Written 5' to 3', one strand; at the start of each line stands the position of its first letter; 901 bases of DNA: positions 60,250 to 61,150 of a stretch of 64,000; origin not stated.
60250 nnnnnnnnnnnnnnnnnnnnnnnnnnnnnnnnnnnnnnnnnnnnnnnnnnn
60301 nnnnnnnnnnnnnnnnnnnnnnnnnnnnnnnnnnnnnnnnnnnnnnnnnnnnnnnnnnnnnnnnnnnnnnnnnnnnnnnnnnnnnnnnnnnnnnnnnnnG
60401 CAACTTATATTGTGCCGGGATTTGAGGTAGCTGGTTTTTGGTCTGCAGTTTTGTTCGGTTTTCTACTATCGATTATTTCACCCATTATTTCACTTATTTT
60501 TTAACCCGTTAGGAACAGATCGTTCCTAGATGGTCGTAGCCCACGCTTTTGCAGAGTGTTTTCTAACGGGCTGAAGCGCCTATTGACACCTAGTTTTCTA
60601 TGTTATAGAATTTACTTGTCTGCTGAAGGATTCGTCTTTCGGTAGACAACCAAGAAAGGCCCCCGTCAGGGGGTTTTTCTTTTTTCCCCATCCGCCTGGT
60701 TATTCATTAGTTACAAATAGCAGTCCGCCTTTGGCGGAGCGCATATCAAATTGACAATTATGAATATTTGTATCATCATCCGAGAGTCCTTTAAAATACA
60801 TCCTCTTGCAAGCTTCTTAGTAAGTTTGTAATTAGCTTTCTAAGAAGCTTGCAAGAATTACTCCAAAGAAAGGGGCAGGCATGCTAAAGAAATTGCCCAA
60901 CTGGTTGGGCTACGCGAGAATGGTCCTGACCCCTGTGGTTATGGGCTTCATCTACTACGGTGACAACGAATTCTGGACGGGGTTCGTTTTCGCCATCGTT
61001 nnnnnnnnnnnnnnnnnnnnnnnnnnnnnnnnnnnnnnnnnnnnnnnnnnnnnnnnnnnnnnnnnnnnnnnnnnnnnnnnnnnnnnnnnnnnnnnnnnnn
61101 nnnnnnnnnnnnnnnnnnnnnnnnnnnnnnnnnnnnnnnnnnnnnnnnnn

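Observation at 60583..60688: Candidate ~70-nt small RNA with consensus promoter and canonical terminator between the holin-like gene and pgsA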

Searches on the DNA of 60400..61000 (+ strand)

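Call 5: search_rna_families(source=window, start=60400, end=61000, threshold=evalue, max_evalue=10, show_alignments=3)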
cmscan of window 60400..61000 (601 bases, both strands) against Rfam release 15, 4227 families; matches with E-value up to 10: 23.
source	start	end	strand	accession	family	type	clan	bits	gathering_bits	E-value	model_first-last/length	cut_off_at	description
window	60599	60684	+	RF01859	Phe_leader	Cis-reg; leader;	-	26.1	55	0.04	1-125/125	no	Phenylalanine leader peptide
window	60803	60857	+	RF03664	MIR6288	Gene; miRNA;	-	26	74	0.0076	1-92/92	no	MIR6288 microRNA precursor family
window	60611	60683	+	RF00106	RNAI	Gene; antisense;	-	23.9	47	0.034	1-102/102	no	RNAI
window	60789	60869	-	RF03654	MIR4239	Gene; miRNA;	-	22.4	100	0.046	1-120/120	no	MIR4239 microRNA precursor family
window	60804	60856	+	RF04205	MIR2606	Gene; miRNA;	-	22.2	139.7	0.92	29-137/165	no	MIR2606 microRNA precursor family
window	60785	60872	-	RF04205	MIR2606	Gene; miRNA;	-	21.4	139.7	1.3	1-165/165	no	MIR2606 microRNA precursor family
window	60717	60773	-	RF03151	cyano-S1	Cis-reg; leader;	-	20.6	39.9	0.19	1-81/81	no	Cyanobacterial ribosomal protein S1 leader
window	60607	60685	+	RF01772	rnk_pseudo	Cis-reg; leader;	-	19.7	55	0.78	1-108/108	no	Pseudomonas rnk leader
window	60653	60687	+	RF00489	ctRNA_p42d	Gene; antisense;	-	19.2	50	0.2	1-46/46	no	ctRNA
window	60802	60858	-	RF00972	mir-651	Gene; miRNA;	-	19.1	106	0.53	1-86/86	no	mir-651 microRNA precursor family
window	60611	60656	+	RF03973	mir-5615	Gene; miRNA;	-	18.4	82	0.78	1-61/61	no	mir-5615 microRNA precursor family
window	60616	60649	+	RF04063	MIR2629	Gene; miRNA;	-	17.7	60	0.16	22-52/66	no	MIR2629 microRNA precursor family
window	60617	60688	-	RF01146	sR15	Gene; snRNA; snoRNA; CD-box;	-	17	40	1.8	1-65/65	no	Small nucleolar RNA sR15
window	60801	60858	+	RF03786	mir-9449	Gene; miRNA;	-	17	100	2.2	1-68/68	no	mir-9449 microRNA precursor family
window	60424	60659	-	RF01950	KCNQ1OT1_5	Gene; lncRNA;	-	16.4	120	7.8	1-226/226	no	KCNQ1 overlapping transcript 1 conserved region 5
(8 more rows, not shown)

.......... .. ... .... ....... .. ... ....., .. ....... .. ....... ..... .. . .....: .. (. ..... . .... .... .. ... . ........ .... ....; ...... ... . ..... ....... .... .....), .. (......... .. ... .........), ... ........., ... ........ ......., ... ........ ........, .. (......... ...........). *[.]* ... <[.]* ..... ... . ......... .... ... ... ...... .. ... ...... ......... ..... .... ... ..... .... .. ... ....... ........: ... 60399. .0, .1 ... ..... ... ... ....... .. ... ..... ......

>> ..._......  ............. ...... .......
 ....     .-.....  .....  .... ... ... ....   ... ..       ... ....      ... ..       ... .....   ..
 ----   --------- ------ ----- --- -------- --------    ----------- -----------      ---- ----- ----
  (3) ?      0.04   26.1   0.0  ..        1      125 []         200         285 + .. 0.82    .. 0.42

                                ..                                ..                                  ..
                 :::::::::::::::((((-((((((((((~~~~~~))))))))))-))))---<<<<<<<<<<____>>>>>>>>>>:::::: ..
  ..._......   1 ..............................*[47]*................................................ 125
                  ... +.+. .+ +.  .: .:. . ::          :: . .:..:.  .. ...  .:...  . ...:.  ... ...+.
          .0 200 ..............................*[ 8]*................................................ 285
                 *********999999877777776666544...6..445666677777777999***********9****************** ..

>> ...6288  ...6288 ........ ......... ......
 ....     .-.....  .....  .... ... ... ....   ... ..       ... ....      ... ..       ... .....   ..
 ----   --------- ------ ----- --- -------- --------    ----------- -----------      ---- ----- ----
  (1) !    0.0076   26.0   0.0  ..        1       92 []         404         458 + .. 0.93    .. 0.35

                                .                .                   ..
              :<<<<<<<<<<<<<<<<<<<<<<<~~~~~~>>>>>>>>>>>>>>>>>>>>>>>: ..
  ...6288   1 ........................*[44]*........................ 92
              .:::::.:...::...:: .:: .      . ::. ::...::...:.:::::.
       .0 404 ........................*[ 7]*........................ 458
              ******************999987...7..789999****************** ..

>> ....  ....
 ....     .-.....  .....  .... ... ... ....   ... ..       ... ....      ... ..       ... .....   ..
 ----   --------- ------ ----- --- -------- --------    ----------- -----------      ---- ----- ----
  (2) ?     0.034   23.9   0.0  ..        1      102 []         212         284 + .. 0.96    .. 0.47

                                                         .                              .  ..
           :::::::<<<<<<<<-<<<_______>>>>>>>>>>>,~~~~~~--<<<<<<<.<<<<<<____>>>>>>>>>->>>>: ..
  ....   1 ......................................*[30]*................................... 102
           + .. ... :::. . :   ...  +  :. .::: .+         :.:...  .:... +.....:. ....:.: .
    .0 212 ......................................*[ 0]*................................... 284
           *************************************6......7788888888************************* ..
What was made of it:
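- On Any Rfam 15 family: In the permissive scan of 60400-61000, the best hits in the interval were Phe_leader at 26.1 against 55 and RNAI at 23.9 against 47 (call 5).
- Closest known: Hairpin-plus-terminator antisense RNAs. Same: These gave weak sub-threshold Rfam hits (23.9 and 19.2 bits; call 5).
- The best sub-threshold Rfam similarity is to a leader, Phe_leader (26.1 bits against a gathering score of 55; call 5).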

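Call 31: build_rna_model(alignment_id=A1, structure=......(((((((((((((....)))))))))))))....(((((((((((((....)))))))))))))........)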
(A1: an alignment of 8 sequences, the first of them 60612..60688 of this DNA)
Model R1 built from alignment A1 (8 sequences, 78 columns); structure: as given.
model positions 77; base pairs 26; branch points 1; effective number of sequences 1.6; information 0.734 bits per position. Calibrated on 0.2 Mb of random sequence (short: E-values are rough).
structure used (alignment columns):
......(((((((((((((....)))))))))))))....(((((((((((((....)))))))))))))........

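Call 32: search_with_rna_model(model_id=R1, sources=[window, L005, L010, L011, L012, L013, L015, L017, L020, L021, L022, L023, L024, L025], max_evalue=1, show_alignments=0)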
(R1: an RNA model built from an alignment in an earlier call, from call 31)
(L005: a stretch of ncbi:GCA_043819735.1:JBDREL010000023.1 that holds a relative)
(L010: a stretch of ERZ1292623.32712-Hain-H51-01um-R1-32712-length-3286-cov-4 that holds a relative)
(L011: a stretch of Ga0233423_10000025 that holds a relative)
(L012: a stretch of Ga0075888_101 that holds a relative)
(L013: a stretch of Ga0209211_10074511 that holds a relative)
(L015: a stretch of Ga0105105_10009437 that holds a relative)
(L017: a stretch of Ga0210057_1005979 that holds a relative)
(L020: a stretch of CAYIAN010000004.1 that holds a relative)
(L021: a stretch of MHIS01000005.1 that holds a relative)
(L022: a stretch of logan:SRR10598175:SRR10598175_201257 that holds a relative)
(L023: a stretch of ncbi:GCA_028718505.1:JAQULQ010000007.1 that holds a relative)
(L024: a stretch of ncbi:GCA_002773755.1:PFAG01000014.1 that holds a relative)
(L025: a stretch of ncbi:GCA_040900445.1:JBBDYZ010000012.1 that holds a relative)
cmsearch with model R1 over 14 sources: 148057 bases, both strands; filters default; matches with E-value up to 1: 30.
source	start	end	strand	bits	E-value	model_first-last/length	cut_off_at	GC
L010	692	768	-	99.2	1.5e-25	1-77/77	no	0.52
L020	692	768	-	99.2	1.5e-25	1-77/77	no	0.52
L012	1813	1889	-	98.2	2.8e-25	1-77/77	no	0.49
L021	1932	2008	+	98.2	2.8e-25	1-77/77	no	0.49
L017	873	949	+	97.9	3.4e-25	1-77/77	no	0.53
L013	621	697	-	97.5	4.4e-25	1-77/77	no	0.52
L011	7461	7537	-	96.1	1.1e-24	1-77/77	no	0.55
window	60612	60688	+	93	8.2e-24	1-77/77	no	0.48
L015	719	795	-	92.9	8.6e-24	1-77/77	no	0.53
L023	4158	4234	+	89.3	8.7e-23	1-77/77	no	0.55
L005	4735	4810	+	84.7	1.7e-21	1-77/77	no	0.5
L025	6670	6717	+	45.3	1.8e-10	1-48/77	3'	0.54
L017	906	989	-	25.2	7.3e-05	1-77/77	no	0.51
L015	701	762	+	23.2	0.00027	1-77/77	no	0.45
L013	614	664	+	21.5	0.00079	1-77/77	no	0.53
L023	4191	4250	-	21.2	0.001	1-77/77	no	0.48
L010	699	728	+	19.8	0.0024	41-70/77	no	0.57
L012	1820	1849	+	19.8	0.0024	41-70/77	no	0.57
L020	699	728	+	19.8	0.0024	41-70/77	no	0.57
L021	1972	2001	-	19.8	0.0024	41-70/77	no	0.57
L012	5992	6063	-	19.8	0.0024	1-77/77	no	0.5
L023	2913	2977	-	19.3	0.0033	1-77/77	no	0.42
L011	7468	7497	+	18.8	0.0047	41-70/77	no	0.6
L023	2900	2955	+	18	0.0078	1-77/77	no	0.43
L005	4774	4804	-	16.1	0.027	40-70/77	no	0.52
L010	1908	1959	-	13.2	0.17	1-77/77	no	0.4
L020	1908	1959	-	13.2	0.17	1-77/77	no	0.4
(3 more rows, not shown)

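Call 40: search_with_rna_model(model_id=R1, sources=[L026, L027, L028, L029, L024], max_evalue=1, show_alignments=3)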
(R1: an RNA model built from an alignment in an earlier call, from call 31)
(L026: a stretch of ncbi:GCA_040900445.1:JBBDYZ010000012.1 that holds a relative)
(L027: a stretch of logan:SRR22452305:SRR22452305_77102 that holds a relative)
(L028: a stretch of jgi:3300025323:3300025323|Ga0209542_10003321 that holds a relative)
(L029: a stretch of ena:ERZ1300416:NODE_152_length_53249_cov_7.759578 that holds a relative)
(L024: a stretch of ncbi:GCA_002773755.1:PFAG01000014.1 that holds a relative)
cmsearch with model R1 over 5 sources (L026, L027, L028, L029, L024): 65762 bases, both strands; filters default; matches with E-value up to 1: 10.
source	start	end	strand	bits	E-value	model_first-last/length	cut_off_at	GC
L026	10670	10746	+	89.9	2.6e-23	1-77/77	no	0.52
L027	8095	8171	+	89.7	3.1e-23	1-77/77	no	0.53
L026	12184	12247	+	21.4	0.00038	1-77/77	no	0.38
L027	8135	8164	-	19.8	0.0011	41-70/77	no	0.57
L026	12205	12257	-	16.1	0.012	1-77/77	no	0.43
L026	10703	10783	-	15.7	0.016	1-77/77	no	0.41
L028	5733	5786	-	14.8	0.028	1-77/77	no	0.37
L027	6924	6975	+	13.8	0.05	1-77/77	no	0.4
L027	14368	14469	+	10.1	0.56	1-77/77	no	0.4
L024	1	46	+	9.5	0.8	37-77/77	5'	0.5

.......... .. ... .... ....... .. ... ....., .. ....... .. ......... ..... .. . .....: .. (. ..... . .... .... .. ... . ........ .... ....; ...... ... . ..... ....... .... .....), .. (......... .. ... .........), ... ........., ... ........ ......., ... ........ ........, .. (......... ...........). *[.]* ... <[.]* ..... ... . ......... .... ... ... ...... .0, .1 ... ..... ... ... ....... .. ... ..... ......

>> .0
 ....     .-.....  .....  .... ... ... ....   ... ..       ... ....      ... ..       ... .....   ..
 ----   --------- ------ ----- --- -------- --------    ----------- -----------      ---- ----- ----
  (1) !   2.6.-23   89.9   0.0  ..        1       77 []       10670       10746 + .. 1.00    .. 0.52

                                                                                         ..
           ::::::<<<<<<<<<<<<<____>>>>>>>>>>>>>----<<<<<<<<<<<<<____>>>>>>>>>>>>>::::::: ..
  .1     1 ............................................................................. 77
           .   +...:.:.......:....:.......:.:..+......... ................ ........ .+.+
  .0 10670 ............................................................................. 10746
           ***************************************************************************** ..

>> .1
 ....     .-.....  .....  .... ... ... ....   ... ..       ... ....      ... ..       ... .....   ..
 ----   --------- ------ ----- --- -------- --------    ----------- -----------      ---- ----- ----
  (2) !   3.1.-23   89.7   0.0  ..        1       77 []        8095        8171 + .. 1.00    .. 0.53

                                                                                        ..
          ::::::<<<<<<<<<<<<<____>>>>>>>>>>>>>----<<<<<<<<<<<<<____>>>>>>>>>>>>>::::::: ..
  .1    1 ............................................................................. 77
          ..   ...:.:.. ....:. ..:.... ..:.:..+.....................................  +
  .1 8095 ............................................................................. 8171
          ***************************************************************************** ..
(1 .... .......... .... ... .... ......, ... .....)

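Call 51: search_with_rna_model(model_id=R1, sources=[window, L005, L010, L011, L012, L013, L015, L017, L023, L026, L027], max_evalue=1e-15, make_alignment=true)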
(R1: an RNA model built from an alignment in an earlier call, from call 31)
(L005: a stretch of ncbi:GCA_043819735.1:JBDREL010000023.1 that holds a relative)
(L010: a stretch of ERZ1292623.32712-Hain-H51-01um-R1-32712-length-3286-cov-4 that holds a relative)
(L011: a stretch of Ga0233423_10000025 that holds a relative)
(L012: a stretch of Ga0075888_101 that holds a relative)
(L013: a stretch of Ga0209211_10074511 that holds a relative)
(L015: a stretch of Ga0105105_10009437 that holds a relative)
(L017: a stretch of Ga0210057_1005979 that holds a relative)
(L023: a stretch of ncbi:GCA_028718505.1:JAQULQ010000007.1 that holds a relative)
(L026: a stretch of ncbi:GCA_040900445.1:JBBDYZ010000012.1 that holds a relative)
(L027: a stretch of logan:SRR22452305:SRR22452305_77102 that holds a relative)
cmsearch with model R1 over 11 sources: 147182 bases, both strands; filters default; matches with E-value up to 1e-15: 11.
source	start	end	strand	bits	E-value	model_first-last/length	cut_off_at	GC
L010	692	768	-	99.2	1.5e-25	1-77/77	no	0.52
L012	1813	1889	-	98.2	2.8e-25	1-77/77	no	0.49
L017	873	949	+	97.9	3.4e-25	1-77/77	no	0.53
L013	621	697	-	97.5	4.3e-25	1-77/77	no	0.52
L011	7461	7537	-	96.1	1.1e-24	1-77/77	no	0.55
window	60612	60688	+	93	8.2e-24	1-77/77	no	0.48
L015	719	795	-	92.9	8.6e-24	1-77/77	no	0.53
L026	10670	10746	+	89.9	5.8e-23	1-77/77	no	0.52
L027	8095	8171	+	89.7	7e-23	1-77/77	no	0.53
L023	4158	4234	+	89.3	8.6e-23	1-77/77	no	0.55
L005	4735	4810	+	84.7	1.7e-21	1-77/77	no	0.5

Alignment A2: 11 matches aligned to the model, 77 columns, each read 5' to 3' on its own strand. Consensus structure (alignment columns), stored with it:
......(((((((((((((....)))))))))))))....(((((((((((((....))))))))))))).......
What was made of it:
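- Eleven distinct loci carry the unit at 85-99 bits with the covariance model, once per locus (calls 32, 40, 51).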

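Call 58: search_dna_similar(query=window:60583-60688:+, collection=phages, mode=distant, max_evalue=0.01)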
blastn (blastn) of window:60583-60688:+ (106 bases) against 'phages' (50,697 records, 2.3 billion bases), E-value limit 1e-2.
No match.
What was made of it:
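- Tried and rejected: The phage record search found no match (call 58).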

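Call 59: search_with_rna_model(model_id=R1, sources=[L030, L031, L032, L033, L034, L035, L036, L037, L038, L039, L040, L041, L042, L043, L044, L045, L046, L047, L048, L049, L050, L051, L052], max_evalue=0.01)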
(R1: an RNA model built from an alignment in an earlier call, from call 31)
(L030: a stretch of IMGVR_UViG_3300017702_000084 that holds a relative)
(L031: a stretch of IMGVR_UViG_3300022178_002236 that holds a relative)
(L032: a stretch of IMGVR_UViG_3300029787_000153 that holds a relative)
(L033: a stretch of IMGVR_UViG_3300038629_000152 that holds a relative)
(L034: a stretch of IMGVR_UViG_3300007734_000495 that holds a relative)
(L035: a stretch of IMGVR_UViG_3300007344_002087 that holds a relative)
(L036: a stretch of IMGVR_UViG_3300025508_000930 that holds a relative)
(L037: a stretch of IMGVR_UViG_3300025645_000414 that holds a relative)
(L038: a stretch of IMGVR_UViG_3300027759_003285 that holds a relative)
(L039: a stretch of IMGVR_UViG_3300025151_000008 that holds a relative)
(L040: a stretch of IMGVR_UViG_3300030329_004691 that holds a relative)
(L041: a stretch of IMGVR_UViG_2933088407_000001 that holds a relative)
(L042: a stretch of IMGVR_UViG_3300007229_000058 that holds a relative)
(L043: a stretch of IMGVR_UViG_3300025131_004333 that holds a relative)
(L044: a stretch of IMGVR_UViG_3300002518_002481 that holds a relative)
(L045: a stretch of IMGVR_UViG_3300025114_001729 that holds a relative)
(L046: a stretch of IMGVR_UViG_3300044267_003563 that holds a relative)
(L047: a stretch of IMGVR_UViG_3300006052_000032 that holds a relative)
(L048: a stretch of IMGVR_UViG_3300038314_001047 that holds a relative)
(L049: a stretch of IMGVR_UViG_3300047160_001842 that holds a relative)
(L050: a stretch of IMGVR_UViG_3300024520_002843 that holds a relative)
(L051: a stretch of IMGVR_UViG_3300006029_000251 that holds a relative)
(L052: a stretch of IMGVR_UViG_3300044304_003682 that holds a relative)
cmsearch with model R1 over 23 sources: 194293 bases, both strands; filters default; matches with E-value up to 0.01: 0.
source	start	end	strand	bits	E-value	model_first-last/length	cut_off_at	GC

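Call 67: search_with_rna_model(model_id=R1, sources=[L053, L054], max_evalue=0.1)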
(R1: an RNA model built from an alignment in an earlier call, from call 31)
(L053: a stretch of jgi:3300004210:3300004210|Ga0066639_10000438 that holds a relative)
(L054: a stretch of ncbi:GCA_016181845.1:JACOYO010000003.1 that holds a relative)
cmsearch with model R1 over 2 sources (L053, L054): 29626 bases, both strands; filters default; matches with E-value up to 0.1: 2.
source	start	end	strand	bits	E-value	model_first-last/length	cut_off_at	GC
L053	11383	11445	+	13.8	0.024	1-77/77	no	0.3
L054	14245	14325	-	12.8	0.043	1-77/77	no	0.42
